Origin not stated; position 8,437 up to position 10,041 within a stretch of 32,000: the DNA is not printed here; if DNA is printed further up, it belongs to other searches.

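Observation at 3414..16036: Self-contained glycine betaine -> pyruvate catabolic island assembled from non-canonical parts (candidate undescribed haloarchaeal pathway)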

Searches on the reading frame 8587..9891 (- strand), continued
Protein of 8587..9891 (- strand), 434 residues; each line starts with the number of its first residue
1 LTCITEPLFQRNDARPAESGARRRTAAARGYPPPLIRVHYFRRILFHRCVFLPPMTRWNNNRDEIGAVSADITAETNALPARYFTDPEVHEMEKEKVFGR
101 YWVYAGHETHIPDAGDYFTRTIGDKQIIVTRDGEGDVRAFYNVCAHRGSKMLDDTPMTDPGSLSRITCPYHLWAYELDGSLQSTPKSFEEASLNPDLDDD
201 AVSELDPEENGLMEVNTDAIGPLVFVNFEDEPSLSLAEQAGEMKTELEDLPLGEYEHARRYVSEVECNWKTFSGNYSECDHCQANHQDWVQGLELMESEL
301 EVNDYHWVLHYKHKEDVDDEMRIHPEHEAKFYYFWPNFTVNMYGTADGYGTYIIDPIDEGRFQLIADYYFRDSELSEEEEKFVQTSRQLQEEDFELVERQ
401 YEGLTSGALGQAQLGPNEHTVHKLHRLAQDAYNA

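Call 27: search_dna_similar(query=window:8587-9729:-, collection=plasmids, mode=protein, max_rows=60, rows=spread, max_evalue=1e-20)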
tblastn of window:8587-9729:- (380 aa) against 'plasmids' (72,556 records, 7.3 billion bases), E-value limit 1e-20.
Records with a match: 541; places in all: 646; records where one place covers at least 80% of the query: 82.
Best place of each record, by identity: >=99% 2; 95-99% 2; 80-90% 1; 60-80% 12; <60% 524.
By first word of the organism name: Rhizobium 129; Sinorhizobium 80; Rhodococcus 30; Paracoccus 25; Sphingobium 18; Burkholderia 15; Shinella 12; Acinetobacter 10; Paraburkholderia 10; Novosphingobium 9; and 78 more.
By predicted mobility (MOB-suite, as given by PLSDB): non-mobilizable 301; conjugative 182; mobilizable 58.
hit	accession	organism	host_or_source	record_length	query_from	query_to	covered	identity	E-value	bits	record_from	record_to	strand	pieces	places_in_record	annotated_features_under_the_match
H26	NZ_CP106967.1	Haloferax alexandrinus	-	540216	1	380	100%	100.0%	0e+0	793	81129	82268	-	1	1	SRPBCC family protein | hypothetical protein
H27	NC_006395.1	Haloarcula marismortui ATCC 43049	-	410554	1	380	100%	74.7%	0e+0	620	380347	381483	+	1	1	ring-hydroxylating oxygenase subunit alpha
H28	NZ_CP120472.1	Haladaptatus sp. DYSN1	cell culture,sediment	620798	1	375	99%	43.5%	9e-94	314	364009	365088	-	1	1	SRPBCC family protein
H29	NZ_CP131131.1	Shinella zoogloeoides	isolate,Activated charcoal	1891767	7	378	98%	27.3%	1e-39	157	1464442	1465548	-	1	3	none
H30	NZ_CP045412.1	Roseovarius sp. THAF8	pure culture,Surface of a polyethylene ...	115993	19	378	95%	27.7%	4e-36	147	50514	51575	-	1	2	ring-hydroxylating oxygenase subunit alpha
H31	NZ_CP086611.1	Shinella zoogloeoides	-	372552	5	371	97%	26.3%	5e-24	111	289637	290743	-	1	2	aromatic ring-hydroxylating dioxygenase subunit alpha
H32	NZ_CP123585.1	Alisedimentitalea scapharcae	Anadara broughtonii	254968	24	378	93%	25.9%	2e-33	139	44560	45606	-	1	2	ring-hydroxylating oxygenase subunit alpha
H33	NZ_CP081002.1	Sphingobium sp. V4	cell culture,soil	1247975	22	380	94%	25.2%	6e-32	134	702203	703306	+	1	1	record has no annotation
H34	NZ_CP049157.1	Caballeronia sp. SBC1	whole organism,soil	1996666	20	368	92%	24.6%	7e-22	105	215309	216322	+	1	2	none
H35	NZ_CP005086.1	Sphingobium sp. TKS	-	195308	25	368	91%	23.5%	6e-24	111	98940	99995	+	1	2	aromatic ring-hydroxylating dioxygenase subunit alpha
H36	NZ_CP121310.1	Ensifer adhaerens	bacterial colony,soil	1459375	17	232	57%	34.5%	2e-27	121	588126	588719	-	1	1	none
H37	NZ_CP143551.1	Burkholderia multivorans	Homo sapiens,bronchoalveolar lavage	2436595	3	239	62%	30.9%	6e-28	122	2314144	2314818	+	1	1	none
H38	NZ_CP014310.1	Burkholderia sp. PAMC 26561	single cell,lichen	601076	30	302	72%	26.4%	2e-24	112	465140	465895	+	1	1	aromatic ring-hydroxylating dioxygenase subunit alpha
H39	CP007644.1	Rhizobium etli bv. phaseoli str. IE4803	Phaseolus vulgaris,whole organism,nodule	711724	17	232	57%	33.2%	4e-27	120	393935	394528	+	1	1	ring-hydroxylating dioxygenase protein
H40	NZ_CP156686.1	Burkholderia stagnalis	Bacterial cells,soils collected in ...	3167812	7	239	61%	30.5%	9e-28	122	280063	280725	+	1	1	none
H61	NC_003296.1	Ralstonia pseudosolanacearum GMI1000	-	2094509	7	239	61%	28.8%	1e-22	107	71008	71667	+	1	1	none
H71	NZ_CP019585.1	Sinorhizobium meliloti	Medicago arborea,tissue sample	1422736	29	241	56%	29.0%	5e-23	108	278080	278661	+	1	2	record has no annotation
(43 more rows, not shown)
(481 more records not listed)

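Call 38: get_annotated_region(hit=H37, flank=3000)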
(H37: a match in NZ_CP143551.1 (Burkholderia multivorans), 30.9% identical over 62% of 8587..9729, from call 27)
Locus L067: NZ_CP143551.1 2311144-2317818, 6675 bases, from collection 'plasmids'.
description: Burkholderia multivorans strain 2023CK-01339 plasmid unnamed1, complete sequence
organism: Burkholderia multivorans (NCBI taxid 87883)
taxonomy: Bacteria; Pseudomonadota; Betaproteobacteria; Burkholderiales; Burkholderiaceae; Burkholderia; Burkholderia multivorans
host: -; source: Homo sapiens,bronchoalveolar lavage; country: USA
typing (MOB-suite, as given by PLSDB): non-mobilizable
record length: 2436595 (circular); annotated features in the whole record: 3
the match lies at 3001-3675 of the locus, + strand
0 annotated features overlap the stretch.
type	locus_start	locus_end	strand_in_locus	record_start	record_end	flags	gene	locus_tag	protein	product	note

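Call 39: get_annotated_region(hit=H61, flank=3000)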
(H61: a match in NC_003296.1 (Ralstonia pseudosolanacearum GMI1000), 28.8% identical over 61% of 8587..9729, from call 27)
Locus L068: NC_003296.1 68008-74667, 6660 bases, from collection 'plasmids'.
description: Ralstonia pseudosolanacearum GMI1000 plasmid pGMI1000MP, complete sequence
organism: Ralstonia pseudosolanacearum GMI1000 (NCBI taxid 267608)
taxonomy: Bacteria; Pseudomonadota; Betaproteobacteria; Burkholderiales; Burkholderiaceae; Ralstonia; Ralstonia pseudosolanacearum; Ralstonia pseudosolanacearum GMI1000
host: -; source: -; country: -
typing (MOB-suite, as given by PLSDB): mobilizable; relaxase MOBP
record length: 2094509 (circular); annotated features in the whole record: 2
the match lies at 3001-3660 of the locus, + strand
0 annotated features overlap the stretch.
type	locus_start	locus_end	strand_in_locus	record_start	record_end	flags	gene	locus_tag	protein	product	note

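Call 40: get_annotated_region(hit=H71, flank=3000)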
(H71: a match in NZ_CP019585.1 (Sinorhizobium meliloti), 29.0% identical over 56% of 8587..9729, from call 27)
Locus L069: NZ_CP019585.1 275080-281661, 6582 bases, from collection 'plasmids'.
description: Sinorhizobium meliloti strain CCMM B554 (FSM-MA) plasmid pSymA, complete sequence
organism: Sinorhizobium meliloti (NCBI taxid 382)
taxonomy: Bacteria; Pseudomonadota; Alphaproteobacteria; Hyphomicrobiales; Rhizobiaceae; Sinorhizobium; Sinorhizobium meliloti
host: -; source: Medicago arborea,tissue sample; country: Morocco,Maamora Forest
typing (MOB-suite, as given by PLSDB): conjugative; relaxase MOBQ; mating-pair formation MPF_T
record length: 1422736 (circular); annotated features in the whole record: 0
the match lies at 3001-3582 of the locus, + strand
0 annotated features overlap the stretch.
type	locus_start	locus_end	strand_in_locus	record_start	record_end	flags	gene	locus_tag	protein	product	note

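Call 41: get_annotated_region(hit=H29, flank=5000)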
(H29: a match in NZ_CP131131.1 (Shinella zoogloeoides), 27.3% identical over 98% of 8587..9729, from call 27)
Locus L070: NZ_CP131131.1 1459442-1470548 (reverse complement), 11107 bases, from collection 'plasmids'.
description: Shinella zoogloeoides strain Teo12 plasmid p1_Teo12, complete sequence
organism: Shinella zoogloeoides (NCBI taxid 352475)
taxonomy: Bacteria; Pseudomonadota; Alphaproteobacteria; Hyphomicrobiales; Rhizobiaceae; Shinella; Shinella zoogloeoides
host: -; source: isolate,Activated charcoal; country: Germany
typing (MOB-suite, as given by PLSDB): non-mobilizable
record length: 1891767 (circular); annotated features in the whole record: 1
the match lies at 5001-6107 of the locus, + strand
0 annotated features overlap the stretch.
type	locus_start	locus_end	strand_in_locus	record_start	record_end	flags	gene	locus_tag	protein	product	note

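Call 42: get_annotated_region(hit=H30, flank=5000)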
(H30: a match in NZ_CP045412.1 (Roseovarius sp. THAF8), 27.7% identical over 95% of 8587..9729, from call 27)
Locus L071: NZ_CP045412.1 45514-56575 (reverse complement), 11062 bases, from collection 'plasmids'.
description: Roseovarius sp. THAF8 plasmid pTHAF8_b, complete sequence
organism: Roseovarius sp. THAF8 (NCBI taxid 2587846)
taxonomy: Bacteria; Pseudomonadota; Alphaproteobacteria; Rhodobacterales; Roseobacteraceae; Roseovarius; Roseovarius sp. THAF8
host: -; source: pure culture,Surface of a polyethylene microplastic particle present in tank 6 of a marine aquarium ...; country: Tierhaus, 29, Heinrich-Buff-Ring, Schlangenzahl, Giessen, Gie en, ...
typing (MOB-suite, as given by PLSDB): non-mobilizable; replicon rep_cluster_599
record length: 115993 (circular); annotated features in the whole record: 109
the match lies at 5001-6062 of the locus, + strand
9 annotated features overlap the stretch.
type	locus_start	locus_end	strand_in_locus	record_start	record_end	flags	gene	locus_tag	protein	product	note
CDS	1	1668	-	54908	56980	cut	-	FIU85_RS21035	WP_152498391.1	ABC transporter permease subunit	GO:0055085 - transmembrane transport [Evidence IEA]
CDS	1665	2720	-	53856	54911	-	-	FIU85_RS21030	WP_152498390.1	betaine/proline/choline family ABC transporter ATP-binding protein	GO:0015837 - amine transport [Evidence IEA]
CDS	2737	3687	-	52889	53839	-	-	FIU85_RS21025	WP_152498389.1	ABC transporter substrate-binding protein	-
CDS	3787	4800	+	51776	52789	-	-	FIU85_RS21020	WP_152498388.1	GlxA family transcriptional regulator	-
CDS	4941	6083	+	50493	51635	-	-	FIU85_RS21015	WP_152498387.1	ring-hydroxylating oxygenase subunit alpha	-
CDS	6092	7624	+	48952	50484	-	betC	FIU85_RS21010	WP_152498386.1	choline-sulfatase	-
CDS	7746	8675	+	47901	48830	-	-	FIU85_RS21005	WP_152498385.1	3-keto-5-aminohexanoate cleavage protein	-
CDS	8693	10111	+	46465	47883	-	-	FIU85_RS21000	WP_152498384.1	aminobutyraldehyde dehydrogenase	-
CDS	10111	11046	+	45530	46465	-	-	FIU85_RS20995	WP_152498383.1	3-hydroxyacyl-CoA dehydrogenase NAD-binding domain-containing protein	GO:0006631 - fatty acid metabolic process [Evidence IEA]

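Call 49: search_protein_families(library=ncbifam, proteins=[L067:3028-4269:+, L068:3013-4260:+, L069:2929-4167:+, L071:4941-6083:+], max_evalue=1e-20)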
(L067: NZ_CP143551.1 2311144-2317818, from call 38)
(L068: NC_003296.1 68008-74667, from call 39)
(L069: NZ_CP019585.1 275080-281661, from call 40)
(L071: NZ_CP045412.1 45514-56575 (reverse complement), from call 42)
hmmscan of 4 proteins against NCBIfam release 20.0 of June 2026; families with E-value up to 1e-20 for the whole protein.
L067:3028-4269:+ (413 aa): 5 families
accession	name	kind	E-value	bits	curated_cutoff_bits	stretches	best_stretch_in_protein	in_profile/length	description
NF058607.1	GlBtMonoOxGbcA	equivalog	1e-141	472.2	670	1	6-410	19-415/420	glycine betaine monooxygenase oxygenase subunit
TIGR03229.1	benzo_1_2_benA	equivalog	1.4e-30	106.5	780.95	1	13-212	8-218/433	benzoate 1,2-dioxygenase large subunit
TIGR03228.1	anthran_1_2_A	equivalog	7.6e-29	100.7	671.9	1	24-210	20-214/438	anthranilate 1,2-dioxygenase large subunit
NF042946.1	3PPDioc_HcaE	equivalog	9.5e-29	100.7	830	1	5-205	3-210/450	3-phenylpropionate/cinnamic acid dioxygenase subunit alpha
NF041684.1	ant_diox_AndAc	equivalog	1.1e-28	100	750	1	13-235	16-249/418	anthranilate 1,2-dioxygenase large subunit AndAc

L068:3013-4260:+ (415 aa): 5 families
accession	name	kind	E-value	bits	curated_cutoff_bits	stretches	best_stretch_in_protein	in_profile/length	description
NF058607.1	GlBtMonoOxGbcA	equivalog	5e-142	473.2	670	1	6-412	18-417/420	glycine betaine monooxygenase oxygenase subunit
TIGR03229.1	benzo_1_2_benA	equivalog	3.8e-28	98.5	780.95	1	15-211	9-217/433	benzoate 1,2-dioxygenase large subunit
NF041684.1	ant_diox_AndAc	equivalog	4.8e-27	94.6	750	1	14-238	16-252/418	anthranilate 1,2-dioxygenase large subunit AndAc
NF042946.1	3PPDioc_HcaE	equivalog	1.3e-26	93.6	830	1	6-170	3-170/450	3-phenylpropionate/cinnamic acid dioxygenase subunit alpha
TIGR03228.1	anthran_1_2_A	equivalog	1.5e-26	93.1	671.9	1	26-210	21-214/438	anthranilate 1,2-dioxygenase large subunit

L069:2929-4167:+ (412 aa): 5 families
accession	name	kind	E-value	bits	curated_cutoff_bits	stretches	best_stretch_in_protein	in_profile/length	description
NF058607.1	GlBtMonoOxGbcA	equivalog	4.5e-149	496.5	670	1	7-404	19-416/420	glycine betaine monooxygenase oxygenase subunit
TIGR03228.1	anthran_1_2_A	equivalog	6.4e-30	104.2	671.9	1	20-210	15-214/438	anthranilate 1,2-dioxygenase large subunit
NF042946.1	3PPDioc_HcaE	equivalog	1.5e-27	96.7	830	1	23-206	18-211/450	3-phenylpropionate/cinnamic acid dioxygenase subunit alpha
TIGR03229.1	benzo_1_2_benA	equivalog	1.5e-27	96.6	780.95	1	19-209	14-215/433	benzoate 1,2-dioxygenase large subunit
NF041684.1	ant_diox_AndAc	equivalog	2.5e-25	88.9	750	1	18-209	20-222/418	anthranilate 1,2-dioxygenase large subunit AndAc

L071:4941-6083:+ (380 aa): 4 families
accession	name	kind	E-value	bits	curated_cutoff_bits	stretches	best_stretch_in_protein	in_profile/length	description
NF058607.1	GlBtMonoOxGbcA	equivalog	1e-42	146.1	670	1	20-223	26-227/420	glycine betaine monooxygenase oxygenase subunit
TIGR03228.1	anthran_1_2_A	equivalog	1.6e-31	109.5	671.9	1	28-230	17-225/438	anthranilate 1,2-dioxygenase large subunit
NF042946.1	3PPDioc_HcaE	equivalog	2.7e-26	92.6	830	1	27-224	16-220/450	3-phenylpropionate/cinnamic acid dioxygenase subunit alpha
TIGR03229.1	benzo_1_2_benA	equivalog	6.2e-23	81.3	780.95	1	24-244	13-241/433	benzoate 1,2-dioxygenase large subunit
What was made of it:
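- Tried and rejected: The Burkholderia, Ralstonia and Sinorhizobium sequences I fetched are Vb-like but score only 472-496 bits against the 670 cut-off (call 49).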

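Call 53: search_protein_representatives(protein=window:8587-9729:-)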
Query: 380 residues. Proteins with E-value up to 0.001 (for the whole library): 14351; up to 1e-10: 7163; up to 1e-30: 146. The best 150 are listed.
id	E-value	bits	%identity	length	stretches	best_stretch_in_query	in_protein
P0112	9.9e-110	383.6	53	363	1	12-379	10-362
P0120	2.9e-90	319.5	43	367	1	17-379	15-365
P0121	5.3e-85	302.2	58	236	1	139-379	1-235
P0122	4.6e-66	239.8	42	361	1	1-377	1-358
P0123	3.3e-58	213.9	36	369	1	20-372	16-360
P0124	6.5e-52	193.2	37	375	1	5-375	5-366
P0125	9.6e-48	179.5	34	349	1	21-369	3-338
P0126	5.9e-45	170.3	30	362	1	23-379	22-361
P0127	5.5e-43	163.9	30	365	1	15-375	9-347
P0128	1.6e-42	162.3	34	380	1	18-373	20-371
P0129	2.9e-42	161.5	33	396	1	15-358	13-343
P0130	5.1e-42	160.7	32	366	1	10-360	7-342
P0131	7.6e-42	160.1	33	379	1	21-364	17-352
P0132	1.1e-41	159.6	31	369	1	22-378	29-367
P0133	1.8e-41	158.9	34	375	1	20-377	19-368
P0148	1.8e-38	149.0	33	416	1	22-372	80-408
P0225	4.4e-32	128.0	31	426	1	12-375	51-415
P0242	3.4e-31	125.0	31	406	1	21-352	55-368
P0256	6.0e-31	124.2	36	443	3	23-132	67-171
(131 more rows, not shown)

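Call 57: search_protein_families(library=pfam, proteins=[L033:11619-13337:+, L058:4003-5904:-, L058:1256-2779:-, L049:6454-7971:-, L043:5793-6593:-, L043:3938-4732:-, L049:4794-5816:+, L058:14962-16506:-, L053:14608-15891:+, L061:8096-9073:-], max_evalue=0.00001)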
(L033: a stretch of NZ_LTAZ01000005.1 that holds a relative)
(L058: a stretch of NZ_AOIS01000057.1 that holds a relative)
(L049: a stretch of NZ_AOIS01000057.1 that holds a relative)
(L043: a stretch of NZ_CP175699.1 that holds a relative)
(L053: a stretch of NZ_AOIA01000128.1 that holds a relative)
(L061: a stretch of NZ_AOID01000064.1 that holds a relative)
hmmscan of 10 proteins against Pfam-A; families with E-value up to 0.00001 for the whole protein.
L033:11619-13337:+ (572 aa): 1 family
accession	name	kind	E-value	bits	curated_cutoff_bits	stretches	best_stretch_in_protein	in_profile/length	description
PF01268.25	FTHFS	-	2.4e-246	818.7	27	1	13-572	2-556/556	Formate--tetrahydrofolate ligase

L058:4003-5904:- (633 aa): 2 families
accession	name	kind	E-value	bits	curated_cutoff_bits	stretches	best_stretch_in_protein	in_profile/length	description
PF01314.23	AFOR_C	-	1.6e-95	320.9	27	1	254-615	2-385/385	Aldehyde ferredoxin oxidoreductase, domains 2 & 3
PF02730.20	AFOR_N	-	4.5e-62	209.8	29.8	1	52-245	2-198/199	Aldehyde ferredoxin oxidoreductase, N-terminal domain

L058:1256-2779:- (507 aa): 2 families
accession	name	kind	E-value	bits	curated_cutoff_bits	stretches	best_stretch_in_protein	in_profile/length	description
PF10589.14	NADH_4Fe-4S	-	9.5e-19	67.5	23.5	1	418-493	7-85/85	NADH-ubiquinone oxidoreductase-F iron-sulfur binding region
PF01512.22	Complex1_51K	-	1.1e-12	48.6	31.2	1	148-310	2-148/150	Nuo51 FMN-binding domain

L049:6454-7971:- (505 aa): 2 families
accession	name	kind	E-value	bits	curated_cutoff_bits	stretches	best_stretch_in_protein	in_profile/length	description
PF00425.24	Chorismate_bind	-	4.4e-87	292.3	27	1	222-474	3-257/257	chorismate binding enzyme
PF04715.19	Anth_synt_I_N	-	3.8e-09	37.4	23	1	35-152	3-129/140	Anthranilate synthase component I, N terminal region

L043:5793-6593:- (266 aa): 2 families
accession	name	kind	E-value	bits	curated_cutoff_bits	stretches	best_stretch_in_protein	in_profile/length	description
PF00117.34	GATase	-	1.3e-46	159.1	22.8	1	63-261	1-188/190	Glutamine amidotransferase class-I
PF07722.19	Peptidase_C26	-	1.1e-06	29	20.5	0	142-245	102-219/219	Peptidase C26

L043:3938-4732:- (264 aa): 1 family
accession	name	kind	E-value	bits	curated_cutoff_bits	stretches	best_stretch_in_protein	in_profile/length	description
PF02633.19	Creatininase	-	1.6e-72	244.2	31.3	1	24-250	2-238/238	Creatinine amidohydrolase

L049:4794-5816:+ (340 aa): 1 family
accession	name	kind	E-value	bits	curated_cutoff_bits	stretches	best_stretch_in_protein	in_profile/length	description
PF24827.1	AstE_AspA_cat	-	4.8e-26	91.9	25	1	35-243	1-189/192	Succinylglutamate desuccinylase/Aspartoacylase catalytic domain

L058:14962-16506:- (514 aa): 1 family
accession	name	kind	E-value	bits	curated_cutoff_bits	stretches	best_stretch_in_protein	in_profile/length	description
PF00171.27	Aldedh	-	4.1e-165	550.2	23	1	48-505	7-461/461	Aldehyde dehydrogenase family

L053:14608-15891:+ (427 aa): 3 families
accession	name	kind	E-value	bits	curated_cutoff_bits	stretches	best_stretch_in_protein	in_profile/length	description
PF00465.25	Fe-ADH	-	5.4e-48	163.2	31.3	1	42-207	4-161/168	Iron-containing alcohol dehydrogenase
PF25137.1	ADH_Fe_C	-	2.8e-44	151.6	27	1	232-427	1-194/194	Fe-containing alcohol dehydrogenase family, C-terminal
PF13685.12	Fe-ADH_2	-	7.5e-13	49.2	28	1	44-139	2-95/149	Iron-containing alcohol dehydrogenase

L061:8096-9073:- (325 aa): 3 families
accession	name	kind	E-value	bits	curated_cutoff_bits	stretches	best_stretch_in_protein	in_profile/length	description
PF00551.24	Formyl_trans_N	-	5.8e-45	153.7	26.1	1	91-264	3-181/181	Formyl transferase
PF13740.12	ACT_6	-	1.3e-08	35.1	23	1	8-80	5-75/76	ACT domain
PF01842.31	ACT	-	1.4e-06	28.4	27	1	7-53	2-47/66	ACT domain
